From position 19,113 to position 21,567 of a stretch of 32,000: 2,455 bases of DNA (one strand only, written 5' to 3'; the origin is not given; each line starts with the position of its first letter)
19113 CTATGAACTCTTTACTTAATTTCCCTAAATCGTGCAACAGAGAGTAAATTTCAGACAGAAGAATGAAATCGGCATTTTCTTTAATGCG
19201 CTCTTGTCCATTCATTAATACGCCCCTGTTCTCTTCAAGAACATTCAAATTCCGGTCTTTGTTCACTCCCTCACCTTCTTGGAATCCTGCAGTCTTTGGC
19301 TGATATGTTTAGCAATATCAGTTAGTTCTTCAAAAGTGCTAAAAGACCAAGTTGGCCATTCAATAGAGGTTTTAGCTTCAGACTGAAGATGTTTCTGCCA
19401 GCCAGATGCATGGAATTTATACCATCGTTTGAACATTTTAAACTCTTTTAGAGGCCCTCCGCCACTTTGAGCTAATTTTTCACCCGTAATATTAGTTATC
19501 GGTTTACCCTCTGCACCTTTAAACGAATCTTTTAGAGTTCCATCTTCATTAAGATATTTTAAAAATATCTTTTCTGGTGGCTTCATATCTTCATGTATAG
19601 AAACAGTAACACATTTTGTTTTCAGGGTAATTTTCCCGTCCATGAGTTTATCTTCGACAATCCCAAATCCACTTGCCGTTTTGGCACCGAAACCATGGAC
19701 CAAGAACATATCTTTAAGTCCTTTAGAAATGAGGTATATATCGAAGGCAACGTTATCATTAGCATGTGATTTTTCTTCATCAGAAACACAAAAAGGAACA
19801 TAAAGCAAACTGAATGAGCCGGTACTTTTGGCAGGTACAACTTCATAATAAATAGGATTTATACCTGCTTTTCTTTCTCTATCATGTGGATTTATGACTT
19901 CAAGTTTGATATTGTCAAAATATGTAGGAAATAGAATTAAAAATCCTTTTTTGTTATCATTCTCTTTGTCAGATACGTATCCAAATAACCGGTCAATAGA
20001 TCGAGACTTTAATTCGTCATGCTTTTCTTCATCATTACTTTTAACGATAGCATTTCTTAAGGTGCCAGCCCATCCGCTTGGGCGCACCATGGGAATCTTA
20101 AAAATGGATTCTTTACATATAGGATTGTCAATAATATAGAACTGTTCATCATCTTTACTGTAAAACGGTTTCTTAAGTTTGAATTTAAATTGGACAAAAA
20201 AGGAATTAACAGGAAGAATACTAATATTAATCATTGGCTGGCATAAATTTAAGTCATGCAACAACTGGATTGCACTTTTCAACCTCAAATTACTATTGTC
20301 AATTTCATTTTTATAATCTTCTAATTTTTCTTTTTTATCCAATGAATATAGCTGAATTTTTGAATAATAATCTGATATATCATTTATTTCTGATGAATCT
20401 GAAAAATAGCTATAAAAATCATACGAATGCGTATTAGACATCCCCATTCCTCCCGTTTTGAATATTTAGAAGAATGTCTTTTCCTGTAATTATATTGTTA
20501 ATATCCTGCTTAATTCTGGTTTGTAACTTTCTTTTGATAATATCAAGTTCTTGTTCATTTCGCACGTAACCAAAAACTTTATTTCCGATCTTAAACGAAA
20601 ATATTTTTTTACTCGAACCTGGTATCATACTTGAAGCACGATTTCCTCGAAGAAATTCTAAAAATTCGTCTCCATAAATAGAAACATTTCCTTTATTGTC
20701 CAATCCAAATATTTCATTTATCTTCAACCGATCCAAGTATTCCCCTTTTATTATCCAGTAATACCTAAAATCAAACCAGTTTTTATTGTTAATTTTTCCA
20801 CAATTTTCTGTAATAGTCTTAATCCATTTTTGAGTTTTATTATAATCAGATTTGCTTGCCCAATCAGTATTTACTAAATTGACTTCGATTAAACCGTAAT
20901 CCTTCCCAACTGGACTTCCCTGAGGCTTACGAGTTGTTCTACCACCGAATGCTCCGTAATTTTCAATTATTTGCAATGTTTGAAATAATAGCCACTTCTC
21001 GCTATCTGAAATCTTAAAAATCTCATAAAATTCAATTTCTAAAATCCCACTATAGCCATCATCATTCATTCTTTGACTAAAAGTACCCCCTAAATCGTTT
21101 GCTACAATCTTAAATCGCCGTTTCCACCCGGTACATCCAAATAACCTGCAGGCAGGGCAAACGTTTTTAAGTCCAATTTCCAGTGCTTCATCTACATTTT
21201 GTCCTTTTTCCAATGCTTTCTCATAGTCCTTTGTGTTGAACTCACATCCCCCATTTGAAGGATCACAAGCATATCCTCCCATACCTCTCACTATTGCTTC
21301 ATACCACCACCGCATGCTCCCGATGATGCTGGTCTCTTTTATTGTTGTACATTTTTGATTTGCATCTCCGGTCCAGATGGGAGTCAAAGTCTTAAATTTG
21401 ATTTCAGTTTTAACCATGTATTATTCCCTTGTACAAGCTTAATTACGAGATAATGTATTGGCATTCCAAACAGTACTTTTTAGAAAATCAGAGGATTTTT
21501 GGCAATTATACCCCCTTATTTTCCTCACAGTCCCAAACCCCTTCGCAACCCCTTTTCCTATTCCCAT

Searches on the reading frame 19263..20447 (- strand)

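Call 7: search_protein_families(library=pfam, proteins=[window:19263-20447:-], max_evalue=0.01)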
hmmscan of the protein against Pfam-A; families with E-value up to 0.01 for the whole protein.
window:19263-20447:- (394 aa): 1 family
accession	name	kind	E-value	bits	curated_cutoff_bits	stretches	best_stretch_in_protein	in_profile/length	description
PF03787.20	RAMPs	-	1.5e-09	39.1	22.1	1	105-265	17-189/189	RAMP superfamily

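Call 11: search_protein_families(library=ncbifam, proteins=[window:19263-20447:-], max_evalue=0.001)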
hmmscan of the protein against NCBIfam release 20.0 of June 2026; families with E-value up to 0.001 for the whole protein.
window:19263-20447:- (394 aa): 1 family
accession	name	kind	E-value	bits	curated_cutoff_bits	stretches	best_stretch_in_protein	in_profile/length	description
TIGR02580.1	cas_RAMP_Cmr4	equivalog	0.00019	21.4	87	1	104-167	21-79/283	type III-B CRISPR module RAMP protein Cmr4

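Call 19: search_protein_families(library=padloc, proteins=[window:19263-20447:-], max_evalue=0.001)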
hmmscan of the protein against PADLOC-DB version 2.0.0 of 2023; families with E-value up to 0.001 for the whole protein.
window:19263-20447:- (394 aa): 13 families
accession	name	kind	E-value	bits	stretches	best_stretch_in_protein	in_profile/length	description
PDLC00988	Cmr6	-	7.9e-71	236.8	1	75-273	1-227/252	Cmr6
PDLC01535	Cmr6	-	5.4e-70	233.2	1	76-265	2-184/185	"CAS-III-B,CAS-III-C; effector_G7"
PDLC01452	Cmr6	-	3.5e-09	35.1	1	76-266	68-226/228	"CAS-III-B,CAS-III-C; effector_G7"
PDLC01274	Cmr6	-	1.2e-06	26.7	1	105-264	46-187/188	"CAS-III-B,CAS-III-C; effector_G7"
PDLC01016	Csm3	-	2.6e-05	22.7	1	90-265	4-189/189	Csm3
PDLC01295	Cmr4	-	4.5e-05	21.8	1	104-170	20-76/256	"CAS-III-B,CAS-III-C; effector_G7"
PDLC00981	Cmr4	-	5e-05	21.4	1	104-167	21-79/283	CRISPR type III-B/RAMP module RAMP protein Cmr4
PDLC01297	Csm3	-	9.2e-05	20.4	1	106-179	29-101/198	"CAS-III-A,CAS-III-D; effector_G7"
PDLC00987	Cmr6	-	0.00012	20.2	1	105-264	51-212/213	Cmr6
PDLC01441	Cmr4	-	0.00014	19.8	1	104-169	22-73/245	"CAS-III-B,CAS-III-C; effector_G7"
PDLC01442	Csm3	-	0.0002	19.3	1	101-278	27-190/208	"CAS-III-A,CAS-III-D; effector_G7"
PDLC02111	Cas7_IIId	-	0.0002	18.4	1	83-264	10-173/417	-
PDLC00989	Cmr6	-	0.00032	18.6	0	29-266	49-261/264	Cmr6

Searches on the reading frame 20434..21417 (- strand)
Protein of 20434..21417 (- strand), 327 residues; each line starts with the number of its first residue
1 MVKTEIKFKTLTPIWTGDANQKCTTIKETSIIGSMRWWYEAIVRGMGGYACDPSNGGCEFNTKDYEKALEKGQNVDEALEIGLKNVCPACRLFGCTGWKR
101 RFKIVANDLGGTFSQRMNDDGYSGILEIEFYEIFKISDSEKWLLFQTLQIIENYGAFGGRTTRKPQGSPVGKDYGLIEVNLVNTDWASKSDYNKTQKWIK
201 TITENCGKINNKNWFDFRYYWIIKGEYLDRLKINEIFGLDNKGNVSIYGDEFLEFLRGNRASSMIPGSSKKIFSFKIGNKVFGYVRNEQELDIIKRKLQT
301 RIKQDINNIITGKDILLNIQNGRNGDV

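Call 7: search_protein_families(library=pfam, proteins=[window:20434-21417:-], max_evalue=0.01)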
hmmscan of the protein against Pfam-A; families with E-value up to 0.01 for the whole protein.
window:20434-21417:- (327 aa): 2 families
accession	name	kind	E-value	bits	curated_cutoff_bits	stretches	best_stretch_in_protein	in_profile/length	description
PF03787.20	RAMPs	-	6e-16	59.9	22.1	1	7-163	1-183/189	RAMP superfamily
PF18167.6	Sa_NUDIX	-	0.00088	19.7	25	1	132-192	8-67/199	SMODS-associated NUDIX domain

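Call 11: search_protein_families(library=ncbifam, proteins=[window:20434-21417:-], max_evalue=0.001)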
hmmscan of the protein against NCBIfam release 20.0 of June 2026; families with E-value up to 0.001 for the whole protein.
window:20434-21417:- (327 aa): 2 families
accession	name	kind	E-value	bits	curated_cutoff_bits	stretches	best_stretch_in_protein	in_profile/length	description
TIGR01894.1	cas_TM1795_cmr1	hypoth_equivalog_domain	1.3e-20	74.2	28.65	1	9-140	2-106/167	type III-B CRISPR module RAMP protein Cmr1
TIGR02581.1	cas_cyan_RAMP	equivalog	5.7e-05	22.9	108.05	1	28-105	45-124/216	type III CRISPR-associated RAMP protein Csx7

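Call 19: search_protein_families(library=padloc, proteins=[window:20434-21417:-], max_evalue=0.001)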
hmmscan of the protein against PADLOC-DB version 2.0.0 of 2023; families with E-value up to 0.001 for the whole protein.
window:20434-21417:- (327 aa): 8 families
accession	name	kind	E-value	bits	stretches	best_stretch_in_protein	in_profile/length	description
PDLC00977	Cmr1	-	1.1e-20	72.4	1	3-105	5-115/348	Cmr1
PDLC01270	Cmr1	-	7.1e-20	70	1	4-164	2-131/139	"CAS-III-B,CAS-III-C; effector_G7"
PDLC01564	Cmr1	-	2.6e-19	68.2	1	4-220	6-210/294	"CAS-III-B,CAS-III-C; effector_G7"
PDLC01016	Csm3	-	5e-16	57.6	1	8-163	3-183/189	Csm3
PDLC01445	Cmr1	-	2.4e-07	29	1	4-222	6-187/276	"CAS-III-B,CAS-III-C; effector_G7"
PDLC01613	Csm3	-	4.1e-07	29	1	7-209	1-77/177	"CAS-III-A,CAS-III-D; effector_G7"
PDLC02117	Cas7_IIIg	-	1.2e-05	23.3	1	1-115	1-96/178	-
PDLC00976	Cmr1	-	0.00011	19.7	1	1-46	7-55/387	Cmr1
